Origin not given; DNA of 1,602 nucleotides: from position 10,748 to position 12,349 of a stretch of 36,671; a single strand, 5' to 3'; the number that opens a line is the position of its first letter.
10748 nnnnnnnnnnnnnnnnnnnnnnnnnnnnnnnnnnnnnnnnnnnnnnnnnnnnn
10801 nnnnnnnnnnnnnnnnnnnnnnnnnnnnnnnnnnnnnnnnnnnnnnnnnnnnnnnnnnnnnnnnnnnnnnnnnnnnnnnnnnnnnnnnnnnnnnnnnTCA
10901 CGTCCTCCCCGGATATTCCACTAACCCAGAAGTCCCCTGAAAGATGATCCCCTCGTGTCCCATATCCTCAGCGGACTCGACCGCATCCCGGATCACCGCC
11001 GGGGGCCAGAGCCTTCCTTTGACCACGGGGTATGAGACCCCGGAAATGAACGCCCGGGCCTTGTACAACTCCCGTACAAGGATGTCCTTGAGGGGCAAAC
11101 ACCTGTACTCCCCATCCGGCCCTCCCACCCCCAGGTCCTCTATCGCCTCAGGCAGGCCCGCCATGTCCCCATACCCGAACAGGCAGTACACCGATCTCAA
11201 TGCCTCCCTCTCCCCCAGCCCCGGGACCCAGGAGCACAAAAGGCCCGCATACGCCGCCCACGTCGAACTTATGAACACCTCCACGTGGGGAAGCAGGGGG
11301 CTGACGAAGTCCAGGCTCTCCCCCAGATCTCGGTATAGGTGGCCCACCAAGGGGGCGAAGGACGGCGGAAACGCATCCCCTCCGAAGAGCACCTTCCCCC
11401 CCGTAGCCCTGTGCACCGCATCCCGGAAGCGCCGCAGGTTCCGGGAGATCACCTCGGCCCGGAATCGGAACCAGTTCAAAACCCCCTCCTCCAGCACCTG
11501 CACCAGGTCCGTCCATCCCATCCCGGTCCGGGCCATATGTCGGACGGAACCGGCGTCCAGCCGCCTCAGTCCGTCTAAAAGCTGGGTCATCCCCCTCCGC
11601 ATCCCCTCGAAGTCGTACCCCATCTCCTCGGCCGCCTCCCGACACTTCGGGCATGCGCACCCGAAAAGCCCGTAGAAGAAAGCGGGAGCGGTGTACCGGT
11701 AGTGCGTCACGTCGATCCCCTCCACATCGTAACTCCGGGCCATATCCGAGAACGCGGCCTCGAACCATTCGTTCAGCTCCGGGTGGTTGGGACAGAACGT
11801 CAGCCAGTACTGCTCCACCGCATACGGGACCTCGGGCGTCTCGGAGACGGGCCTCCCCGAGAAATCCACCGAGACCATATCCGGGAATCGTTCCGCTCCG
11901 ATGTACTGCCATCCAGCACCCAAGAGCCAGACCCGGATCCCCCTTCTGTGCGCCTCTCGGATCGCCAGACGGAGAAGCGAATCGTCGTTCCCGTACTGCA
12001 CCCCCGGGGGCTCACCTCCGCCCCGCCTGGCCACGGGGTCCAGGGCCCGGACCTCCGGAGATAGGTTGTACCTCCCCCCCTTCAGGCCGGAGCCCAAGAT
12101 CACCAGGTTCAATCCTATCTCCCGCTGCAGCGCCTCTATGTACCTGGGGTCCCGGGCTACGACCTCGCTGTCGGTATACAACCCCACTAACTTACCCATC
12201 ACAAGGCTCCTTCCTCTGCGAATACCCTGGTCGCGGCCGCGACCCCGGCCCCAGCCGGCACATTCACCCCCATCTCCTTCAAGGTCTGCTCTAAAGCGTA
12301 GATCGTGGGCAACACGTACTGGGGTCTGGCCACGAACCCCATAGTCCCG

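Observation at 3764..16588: Ten-gene, translationally coupled operon with an unusual enzyme set behind a sugar ABC importer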

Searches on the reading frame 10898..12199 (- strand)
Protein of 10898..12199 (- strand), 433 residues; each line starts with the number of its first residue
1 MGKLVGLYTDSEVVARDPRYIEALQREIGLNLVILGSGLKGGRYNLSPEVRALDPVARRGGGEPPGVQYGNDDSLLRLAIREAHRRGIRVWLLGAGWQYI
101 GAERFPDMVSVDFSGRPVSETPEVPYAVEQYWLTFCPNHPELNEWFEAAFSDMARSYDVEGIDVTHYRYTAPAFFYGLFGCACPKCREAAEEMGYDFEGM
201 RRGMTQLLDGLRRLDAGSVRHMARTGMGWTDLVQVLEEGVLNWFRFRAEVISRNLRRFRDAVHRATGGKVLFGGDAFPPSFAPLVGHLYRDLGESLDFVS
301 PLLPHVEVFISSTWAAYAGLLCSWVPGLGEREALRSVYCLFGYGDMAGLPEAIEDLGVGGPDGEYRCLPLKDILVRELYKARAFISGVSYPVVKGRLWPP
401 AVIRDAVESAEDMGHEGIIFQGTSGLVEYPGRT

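Call 8: search_protein_families(library=pfam, proteins=[window:10898-12199:-], max_evalue=0.01)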
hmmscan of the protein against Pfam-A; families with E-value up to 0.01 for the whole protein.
window:10898-12199:- (433 aa): 2 families
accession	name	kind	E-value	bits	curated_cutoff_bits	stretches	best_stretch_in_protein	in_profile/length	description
PF14871.12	GHL6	-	4.3e-05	24.2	35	1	74-162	44-128/132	Hypothetical glycosyl hydrolase 6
PF02638.21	GHL10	-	0.0052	16.4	27.9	1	75-171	71-167/311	Glycosyl hydrolase-like 10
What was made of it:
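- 10898..12199 (-): GH-like TIM-barrel protein with a Cys4 site (433 aa). It is the first gene of the two-gene indel that the sister lineage lacks. Only sub-threshold GHL6 and GHL10 hits (call 8).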

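Call 9: search_protein_families(library=ncbifam, proteins=[window:10898-12199:-], max_evalue=0.01)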
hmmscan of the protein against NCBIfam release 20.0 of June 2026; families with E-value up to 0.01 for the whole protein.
window:10898-12199:- (433 aa): 0 families

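Call 12: find_encoding_contigs(protein=window:10898-12199:-, flank=10000, max_places=6)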
Protein window:10898-12199:- (433 aa): no gene with exactly this product is on record in the collection.

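Call 13: find_homologous_proteins(query=window:10898-12199:-, max_evalue=0.001)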
Query window:10898-12199:- (433 aa): 9 proteins with E <= 0.001 among 8000 candidates.
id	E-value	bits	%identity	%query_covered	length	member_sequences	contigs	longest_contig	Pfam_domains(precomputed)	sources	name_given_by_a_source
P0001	3.6e-297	1004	100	100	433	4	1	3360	-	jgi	-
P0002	7.7e-123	429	48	99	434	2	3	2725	-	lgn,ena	-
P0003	1.3e-114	402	45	99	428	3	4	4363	-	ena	-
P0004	2.6e-113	397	45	99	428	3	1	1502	-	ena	-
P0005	2.3e-110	388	45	99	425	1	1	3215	-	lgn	-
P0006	2.3e-105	371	44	98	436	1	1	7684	-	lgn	-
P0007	1.0e-104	369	43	100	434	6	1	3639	-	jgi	jgi:hypothetical protein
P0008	8.9e-98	346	41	100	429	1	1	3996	-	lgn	-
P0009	1.6e-97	345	44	99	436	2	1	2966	-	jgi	-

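Call 14: find_encoding_contigs(protein=P0006, flank=10000, max_places=4)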
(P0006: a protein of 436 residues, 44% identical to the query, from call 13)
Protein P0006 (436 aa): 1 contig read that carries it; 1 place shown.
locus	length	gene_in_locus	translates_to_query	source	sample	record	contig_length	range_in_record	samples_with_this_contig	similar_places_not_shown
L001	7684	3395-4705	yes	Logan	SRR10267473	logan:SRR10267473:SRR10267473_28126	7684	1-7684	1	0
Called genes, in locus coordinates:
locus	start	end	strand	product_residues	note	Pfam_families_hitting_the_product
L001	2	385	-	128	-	?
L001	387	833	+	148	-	PF01243:PNPOx_N, PF12900:Pyridox_ox_2 (weak)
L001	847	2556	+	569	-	-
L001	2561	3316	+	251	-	PF23023:Anti-Pycsar_Apyc1 (faint), PF00753:Lactamase_B, PF12706:Lactamase_B_2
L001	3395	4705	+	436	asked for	-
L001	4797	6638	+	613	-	-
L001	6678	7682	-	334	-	?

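Call 15: find_encoding_contigs(protein=P0003, flank=10000, max_places=4)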
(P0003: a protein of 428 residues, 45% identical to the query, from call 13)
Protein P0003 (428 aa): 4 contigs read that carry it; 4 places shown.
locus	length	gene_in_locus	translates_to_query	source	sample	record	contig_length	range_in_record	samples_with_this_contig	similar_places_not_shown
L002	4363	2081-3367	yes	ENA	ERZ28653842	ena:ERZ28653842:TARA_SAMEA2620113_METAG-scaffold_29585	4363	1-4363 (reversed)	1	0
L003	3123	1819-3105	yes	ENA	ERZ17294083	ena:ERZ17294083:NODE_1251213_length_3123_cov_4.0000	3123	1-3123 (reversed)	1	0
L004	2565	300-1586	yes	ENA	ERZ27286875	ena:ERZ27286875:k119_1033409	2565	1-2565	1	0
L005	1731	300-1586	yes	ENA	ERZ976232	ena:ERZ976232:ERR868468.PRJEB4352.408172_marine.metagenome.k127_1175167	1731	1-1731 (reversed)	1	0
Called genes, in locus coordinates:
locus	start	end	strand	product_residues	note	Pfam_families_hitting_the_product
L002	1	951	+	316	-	?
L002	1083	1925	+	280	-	PF00528:BPD_transp_1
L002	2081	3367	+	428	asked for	-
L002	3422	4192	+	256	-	PF02811:PHP (weak)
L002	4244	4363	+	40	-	?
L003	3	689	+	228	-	?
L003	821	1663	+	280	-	PF00528:BPD_transp_1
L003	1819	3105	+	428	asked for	-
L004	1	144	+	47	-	?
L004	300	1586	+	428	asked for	-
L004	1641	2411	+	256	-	PF02811:PHP (weak)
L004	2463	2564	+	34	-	?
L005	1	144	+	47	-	?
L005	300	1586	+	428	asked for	-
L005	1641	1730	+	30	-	?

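Call 16: find_encoding_contigs(protein=P0008, flank=10000, max_places=4)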
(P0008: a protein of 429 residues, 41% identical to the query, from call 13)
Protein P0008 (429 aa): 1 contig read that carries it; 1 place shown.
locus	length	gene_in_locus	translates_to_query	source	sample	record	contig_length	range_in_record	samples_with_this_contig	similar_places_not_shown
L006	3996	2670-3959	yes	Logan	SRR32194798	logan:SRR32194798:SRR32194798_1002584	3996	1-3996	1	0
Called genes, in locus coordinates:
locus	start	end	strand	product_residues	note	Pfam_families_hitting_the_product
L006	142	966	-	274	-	PF02353:CMAS, PF01209:Ubie_methyltran, PF13847:Methyltransf_31, PF08241:Methyltransf_11, PF08242:Methyltransf_12 (weak), PF13649:Methyltransf_25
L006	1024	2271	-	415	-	PF02812:ELFV_dehydrog_N, PF00208:ELFV_dehydrog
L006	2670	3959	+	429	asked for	-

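Call 19: find_related_loci(query=A1, collection=genome_contigs, flank=10000)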
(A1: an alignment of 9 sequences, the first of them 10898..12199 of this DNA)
Query A1 (433 aa) in genome_contigs; peptide patterns used: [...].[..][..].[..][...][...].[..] (x = any residue, [..] = any of these).
72 stretches matched a pattern; 5 encode a relative of the query (tblastn E <= 1e-3); 5 distinct loci.
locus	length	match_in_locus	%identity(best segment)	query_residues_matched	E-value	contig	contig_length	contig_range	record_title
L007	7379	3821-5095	43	1-429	1e-108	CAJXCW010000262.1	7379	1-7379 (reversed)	TPA_asm: uncultured bacterium isolate ERR599008_bin.45_MetaBAT_v2.12.1_MAG genome assembly, contig: NODE_12060_length_73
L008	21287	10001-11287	34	5-432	2e-77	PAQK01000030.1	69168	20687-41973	MAG: Gemmatimonadetes bacterium isolate SP138 161947, whole genome shotgun sequence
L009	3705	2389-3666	33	5-429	1e-70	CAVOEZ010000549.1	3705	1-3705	MAG: Latescibacteria bacterium UBA2968 isolate CBN3_331.40 genome assembly, contig: Ga0302139_10015356, whole genome sho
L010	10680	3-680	49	211-431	5e-65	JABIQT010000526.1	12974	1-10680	MAG: Candidatus Latescibacterota bacterium isolate SI072_bin148 k141_479709, whole genome shotgun sequence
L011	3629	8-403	38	312-429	5e-19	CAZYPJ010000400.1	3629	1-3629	MAG TPA_asm: uncultured Anaerolineales bacterium isolate SRP167436_co1_96 genome assembly, contig: NODE_42894_length_362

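Call 20: search_solved_structures(query=A1, max_evalue=10, show_alignments=2)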
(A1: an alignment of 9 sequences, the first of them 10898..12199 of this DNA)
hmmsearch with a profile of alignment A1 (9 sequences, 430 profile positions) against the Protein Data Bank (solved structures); distinct sequences matched with E-value up to 10: 2.
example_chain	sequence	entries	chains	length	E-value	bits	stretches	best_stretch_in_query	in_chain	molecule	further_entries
9i5v_k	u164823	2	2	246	0.18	13.7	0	47-105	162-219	Small ribosomal subunit protein uS3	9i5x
5oq2_A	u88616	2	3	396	0.99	11.2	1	118-166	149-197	Cwp19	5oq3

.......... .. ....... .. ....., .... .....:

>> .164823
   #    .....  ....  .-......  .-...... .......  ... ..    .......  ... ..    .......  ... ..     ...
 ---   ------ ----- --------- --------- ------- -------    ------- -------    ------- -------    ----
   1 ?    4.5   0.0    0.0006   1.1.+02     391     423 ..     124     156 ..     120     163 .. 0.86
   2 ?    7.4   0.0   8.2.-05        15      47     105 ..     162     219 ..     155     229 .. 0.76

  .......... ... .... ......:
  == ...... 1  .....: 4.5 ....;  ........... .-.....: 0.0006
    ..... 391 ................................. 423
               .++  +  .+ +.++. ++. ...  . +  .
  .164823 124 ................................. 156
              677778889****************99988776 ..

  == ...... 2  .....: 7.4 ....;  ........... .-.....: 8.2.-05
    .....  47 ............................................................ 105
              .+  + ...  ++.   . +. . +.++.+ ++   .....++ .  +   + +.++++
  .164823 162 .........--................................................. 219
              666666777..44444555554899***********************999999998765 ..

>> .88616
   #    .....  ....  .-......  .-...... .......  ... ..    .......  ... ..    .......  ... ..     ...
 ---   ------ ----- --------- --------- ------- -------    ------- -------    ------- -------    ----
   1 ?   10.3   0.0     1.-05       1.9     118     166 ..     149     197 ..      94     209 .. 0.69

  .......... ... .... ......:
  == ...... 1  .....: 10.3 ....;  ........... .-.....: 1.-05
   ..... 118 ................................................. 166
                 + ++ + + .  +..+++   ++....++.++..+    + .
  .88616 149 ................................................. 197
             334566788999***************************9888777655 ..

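Call 25: search_protein_families(library=pfam, proteins=[L008:6471-8927:-, L008:5120-6319:-, L008:11283-12140:-, L008:12628-13506:-, L008:13527-15161:-, L008:15134-16342:-, L007:1382-2821:-, L007:2956-3756:+, L007:5163-5906:-, L007:389-1354:-], max_evalue=0.001)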
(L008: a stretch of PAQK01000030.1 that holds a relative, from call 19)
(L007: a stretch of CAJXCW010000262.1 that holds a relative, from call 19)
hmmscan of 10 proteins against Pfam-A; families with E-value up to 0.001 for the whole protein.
L008:6471-8927:- (818 aa): 0 families

L008:5120-6319:- (399 aa): 2 families
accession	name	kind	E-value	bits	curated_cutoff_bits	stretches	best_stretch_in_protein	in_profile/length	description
PF13088.12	BNR_2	-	3.1e-22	79.7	31.4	1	106-376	21-272/277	BNR repeat-like domain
PF24067.1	Beta-prop_BT_1020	-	8e-07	29.3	27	1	72-124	48-100/236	BT_1020-like, N-terminal beta propeller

L008:11283-12140:- (285 aa): 1 family
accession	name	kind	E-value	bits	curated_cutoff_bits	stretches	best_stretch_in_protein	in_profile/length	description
PF04909.20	Amidohydro_2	-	6.1e-13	49.6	26.4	1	3-282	1-288/289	Amidohydrolase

L008:12628-13506:- (292 aa): 1 family
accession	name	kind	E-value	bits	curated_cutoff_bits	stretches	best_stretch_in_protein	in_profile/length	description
PF04338.18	DUF481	-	8.9e-18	65.5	21.1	1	82-292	5-210/210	Protein of unknown function, DUF481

L008:13527-15161:- (544 aa): 2 families
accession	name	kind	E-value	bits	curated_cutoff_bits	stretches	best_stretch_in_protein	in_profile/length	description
PF01039.27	Carboxyl_trans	-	6.4e-100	335.5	22.3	1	51-530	1-482/493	Carboxyl transferase domain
PF03255.19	ACCA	-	1.4e-06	28.2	23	1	340-430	96-194/310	Acetyl co-enzyme A carboxylase carboxyltransferase-like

L008:15134-16342:- (402 aa): 1 family
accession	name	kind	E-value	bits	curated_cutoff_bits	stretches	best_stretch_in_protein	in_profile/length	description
PF02515.22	CoA_transf_3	-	1.7e-115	386.5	23.3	1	8-373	1-365/366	CoA-transferase family III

L007:1382-2821:- (479 aa): 2 families
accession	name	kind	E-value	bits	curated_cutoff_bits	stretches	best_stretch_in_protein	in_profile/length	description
PF13520.12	AA_permease_2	-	8.8e-54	183.5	27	1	49-447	1-400/427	Amino acid permease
PF00324.27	AA_permease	-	1.2e-33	117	24.6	1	55-454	3-426/470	Amino acid permease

L007:2956-3756:+ (266 aa): 1 family
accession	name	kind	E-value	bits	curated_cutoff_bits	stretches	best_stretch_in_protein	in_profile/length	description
PF06452.16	CBM9_1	-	3.8e-07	30.6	23.4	1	38-125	1-83/185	Carbohydrate family 9 binding domain-like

L007:5163-5906:- (247 aa): 3 families
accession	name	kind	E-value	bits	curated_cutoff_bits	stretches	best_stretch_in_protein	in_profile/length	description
PF12804.13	NTP_transf_3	-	2.2e-12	47.9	27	1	3-124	1-125/160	MobA-like NTP transferase domain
PF00483.29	NTP_transferase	-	7.7e-10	39.2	21.2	1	2-57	1-57/245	Nucleotidyl transferase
PF01128.25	IspD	-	0.00039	20.7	27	1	2-50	2-48/221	2-C-methyl-D-erythritol 4-phosphate cytidylyltransferase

L007:389-1354:- (321 aa): 2 families
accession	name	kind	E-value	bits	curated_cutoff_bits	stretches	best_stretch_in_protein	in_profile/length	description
PF03786.19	UxuA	-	2.4e-47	161.9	23.7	2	144-319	174-350/352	D-mannonate dehydratase (UxuA)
PF01261.30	AP_endonuc_2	-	3.5e-09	37.1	31.1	1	22-292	6-230/249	Xylose isomerase-like TIM barrel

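Call 31: search_protein_families(library=pfam, proteins=[L001:847-2556:+, L001:4797-6638:+, L001:6678-7682:-, L002:3422-4192:+, L010:920-2428:+, L010:2527-3399:+, L010:6628-8526:+, L010:8756-10129:+, L010:3839-4762:-], max_evalue=0.1)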
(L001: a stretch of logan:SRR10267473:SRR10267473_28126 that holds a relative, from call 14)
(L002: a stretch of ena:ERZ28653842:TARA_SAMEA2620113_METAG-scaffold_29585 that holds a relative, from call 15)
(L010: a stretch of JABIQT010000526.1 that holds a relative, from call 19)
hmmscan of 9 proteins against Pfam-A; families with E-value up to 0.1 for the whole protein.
L001:847-2556:+ (569 aa): 0 families

L001:4797-6638:+ (613 aa): 2 families
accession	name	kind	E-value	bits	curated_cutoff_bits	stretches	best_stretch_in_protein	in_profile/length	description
PF02836.23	Glyco_hydro_2_C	-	0.00021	20.9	21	1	124-180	112-159/302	Glycosyl hydrolases family 2, TIM barrel domain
PF08532.16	Glyco_hydro_42M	-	0.015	15.3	25.8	1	421-509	103-192/207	Beta-galactosidase trimerisation domain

L001:6678-7682:- (334 aa): 4 families
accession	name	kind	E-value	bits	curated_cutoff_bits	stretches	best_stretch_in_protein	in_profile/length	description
PF07690.21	MFS_1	-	2.7e-43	148.7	33.4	2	147-326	2-181/347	Major Facilitator Superfamily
PF05977.19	MFS_3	-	1.6e-08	33.9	27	1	2-312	76-389/524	Transmembrane secretion effector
PF16954.10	HRG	-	0.035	14.9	27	1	143-179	4-40/52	Haem-transporter, endosomal/lysosomal, haem-responsive gene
PF01306.25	LacY_symp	-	0.065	12.5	24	0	139-201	5-67/413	LacY proton/sugar symporter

L002:3422-4192:+ (256 aa): 2 families
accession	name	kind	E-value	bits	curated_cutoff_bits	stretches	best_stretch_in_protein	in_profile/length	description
PF02811.25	PHP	-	7.9e-06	26.7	26.4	1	6-110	1-98/164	PHP domain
PF13263.12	PHP_C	-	0.072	13.1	21.3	0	212-233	14-35/56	PHP-associated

L010:920-2428:+ (502 aa): 1 family
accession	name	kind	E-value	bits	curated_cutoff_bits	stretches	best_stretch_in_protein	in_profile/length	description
PF00474.23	SSF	-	4e-39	135.1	22.8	1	40-439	1-406/406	Sodium:solute symporter family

L010:2527-3399:+ (290 aa): 1 family
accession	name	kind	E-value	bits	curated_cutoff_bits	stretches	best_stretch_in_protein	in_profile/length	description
PF00303.24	Thymidylat_synt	-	1.7e-92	309.8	24.3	1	2-290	1-266/266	Thymidylate synthase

L010:6628-8526:+ (632 aa): 2 families
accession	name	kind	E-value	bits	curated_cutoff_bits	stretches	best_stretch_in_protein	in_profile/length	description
PF01314.23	AFOR_C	-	8.9e-147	489.7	27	1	243-631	6-385/385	Aldehyde ferredoxin oxidoreductase, domains 2 & 3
PF02730.20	AFOR_N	-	5e-83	278.2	29.8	1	25-225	1-199/199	Aldehyde ferredoxin oxidoreductase, N-terminal domain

L010:8756-10129:+ (457 aa): 12 families
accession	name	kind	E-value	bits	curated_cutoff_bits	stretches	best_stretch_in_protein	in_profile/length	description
PF07992.20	Pyr_redox_2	-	6.8e-55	187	26.1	1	3-288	2-286/291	Pyridine nucleotide-disulphide oxidoreductase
PF00070.33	Pyr_redox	-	2.6e-13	50.7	22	1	143-221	2-80/82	Pyridine nucleotide-disulphide oxidoreductase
PF18267.7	Rubredoxin_C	-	6.2e-08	32.9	25.9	1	318-376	2-61/70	Rubredoxin NAD+ reductase C-terminal domain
PF13738.12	Pyr_redox_3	-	6.3e-07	29.4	30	1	74-272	101-305/305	Pyridine nucleotide-disulphide oxidoreductase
PF01593.30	Amino_oxidase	-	8.1e-07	29.1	19.8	1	186-237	205-256/443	Flavin containing amine oxidoreductase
PF03486.20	HI0933_like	-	1.5e-06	28.3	50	1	163-238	90-165/244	HI0933-like protein Rossmann domain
PF13454.12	NAD_binding_9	-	1.5e-05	25.4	21.8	0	202-237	120-154/155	FAD-NAD(P)-binding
PF13861.12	FLgD_tudor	-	0.015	15.9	26.9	0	198-229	24-55/58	FlgD Tudor-like domain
PF16378.10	DUF4988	-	0.021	15.1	30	0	75-139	40-100/183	Domain of unknown function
PF01266.30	DAO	-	0.033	14.1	27.9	0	192-242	159-208/353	FAD dependent oxidoreductase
PF01262.27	AlaDh_PNT_C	-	0.052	13.4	23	0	2-26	29-53/214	Alanine dehydrogenase/PNT, C-terminal domain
PF04820.20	Trp_halogenase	-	0.062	12.6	21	0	190-238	166-214/458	Tryptophan halogenase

L010:3839-4762:- (307 aa): 2 families
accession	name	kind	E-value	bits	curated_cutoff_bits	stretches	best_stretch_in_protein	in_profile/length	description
PF03881.20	Fructosamin_kin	-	3.3e-26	92.6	22.4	2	177-303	172-286/288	Fructosamine kinase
PF01636.29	APH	-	6.7e-22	78.8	23.2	1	30-268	2-237/239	Phosphotransferase enzyme family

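Call 43: predict_structure(alignment_id=A1)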
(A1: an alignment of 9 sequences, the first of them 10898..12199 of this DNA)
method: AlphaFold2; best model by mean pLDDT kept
length: 433 residues; sequences in the alignment: 9
mean_pLDDT: 86.1   pTM: 0.90
mean pLDDT of the five models: 86.1, 83.0, 80.0, 79.3, 76.8
residues with pLDDT >= 90: 215; 70-90: 164; 50-70: 48; < 50: 6
segments of 3 or more residues with pLDDT < 50: none
pLDDT, mean of each block of 10 residues (from residue 1): 85 91 92 77 83 86 64 92 97 75 83 84 82 82 93 95 88 81 93 95 87 87 78 73 93 96 97 92 91 95 78 92 91 92 90 81 62 91 92 84 90 94 69 48
secondary structure, 60 per line:
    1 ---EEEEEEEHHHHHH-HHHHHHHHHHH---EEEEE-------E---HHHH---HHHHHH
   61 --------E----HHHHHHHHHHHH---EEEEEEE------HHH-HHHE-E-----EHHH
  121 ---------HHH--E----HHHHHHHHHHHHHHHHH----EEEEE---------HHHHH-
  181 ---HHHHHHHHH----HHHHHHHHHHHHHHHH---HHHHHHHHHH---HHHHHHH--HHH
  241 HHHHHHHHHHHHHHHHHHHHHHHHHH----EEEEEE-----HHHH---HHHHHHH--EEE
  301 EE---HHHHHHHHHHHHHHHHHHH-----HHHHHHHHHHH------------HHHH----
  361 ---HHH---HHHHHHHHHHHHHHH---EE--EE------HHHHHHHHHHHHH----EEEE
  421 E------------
elements in order: E4-10 H11-16 H18-28 E32-36 H48-51 H55-60 H74-85 E89-95 H140-156 E161-165 H175-179 H184-192 H197-212 H216-225 H229-235 H238-266 E271-276 H282-285 H289-295 E298-302 H306-324 H330-340 H353-356 H370-384 H400-412 E417-421

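Call 48: fold_search(model_id=the predicted structure, library=pdb)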
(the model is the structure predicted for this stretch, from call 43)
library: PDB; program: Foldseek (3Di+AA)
matches with E <= 10: 1650; with E <= 0.001: 108
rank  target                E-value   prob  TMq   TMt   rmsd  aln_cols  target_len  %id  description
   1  4p7o_B                1.9e-09  1.00  0.51  0.63   7.3       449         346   10  Structure of Escherichia coli PgaB C-terminal domain, P1 crystal form (released 2014-07-02)
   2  5oq3                  2.3e-09  1.00  0.48  0.56   8.6       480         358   10  High resolution structure of the functional region of Cwp19 from Clostridium difficile (released 2017-11-01)
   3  6au1_A                2.5e-09  1.00  0.52  0.62   7.4       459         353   10  Structure of the PgaB (BpsB) glycoside hydrolase domain from Bordetella bronchiseptica (released 2018-04-18)
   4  5oq2_B                6.1e-09  1.00  0.48  0.57   9.1       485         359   12  Se-SAD structure of the functional region of Cwp19 from Clostridium difficile (released 2017-11-01)
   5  4f9d_A                1.4e-08  1.00  0.51  0.39   7.4       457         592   10  Structure of Escherichia coli PgaB 42-655 in complex with nickel (released 2012-07-25)
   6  4p7o_A                1.5e-08  1.00  0.50  0.61   7.5       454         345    9  Structure of Escherichia coli PgaB C-terminal domain, P1 crystal form (released 2014-07-02)
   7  4p7q                  2.2e-08  1.00  0.52  0.61   7.6       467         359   11  Structure of Escherichia coli PgaB C-terminal domain in complex with N-acetylglucosamine (released 2014-07-02)
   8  4p7l                  3.8e-08  1.00  0.51  0.61   7.5       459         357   10  Structure of Escherichia coli PgaB C-terminal domain, P212121 crystal form (released 2014-07-02)
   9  4p7n                  4.7e-08  1.00  0.49  0.57   8.9       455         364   11  Structure of Escherichia coli PgaB C-terminal domain in complex with glucosamine (released 2014-07-02)
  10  5oq2_A                4.9e-08  1.00  0.46  0.54   9.4       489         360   12  Se-SAD structure of the functional region of Cwp19 from Clostridium difficile (released 2017-11-01)
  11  6s04_B                2.1e-07  1.00  0.42  0.38   9.9       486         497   12  Crystal structure of an inverting family GH156 exosialidase from uncultured bacterium pG7 in complex with N-glycolylne (released 2019-11-06)
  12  6s00_A                3.4e-07  1.00  0.42  0.38   8.8       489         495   13  Crystal structure of an inverting family GH156 exosialidase from uncultured bacterium pG7 in complex with N-acetylneur (released 2019-11-06)
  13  6tvk                  9.9e-07  1.00  0.47  0.32   7.0       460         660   14  Alpha-L-fucosidase isoenzyme 2 from Paenibacillus thiaminolyticus (released 2021-07-21)
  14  6rzd_A                1.1e-06  1.00  0.42  0.37   9.4       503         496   13  Crystal structure of an inverting family GH156 exosialidase from uncultured bacterium pG7 (released 2019-11-06)
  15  6tbj_H                1.1e-06  1.00  0.37  0.31  14.1       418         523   11  Structure of a beta galactosidase with inhibitor (released 2020-08-19)
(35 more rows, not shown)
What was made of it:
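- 10898..12199 (-): AF2 model pLDDT 86, with Foldseek top hits PgaB-C, Cwp19 and GH156 (calls 43, 48).
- On Pfam GHL6 / GHL10 glycoside-hydrolase-like families: The fold is nevertheless a GH-like TIM barrel (calls 43, 48).
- Closest known: PgaB C-terminal domain. Same: They are the best structural matches of the GHL-like model (E about 2e-9, TM about 0.5; call 48).
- The GHL model matches PgaB-C and Cwp19 best (call 48).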
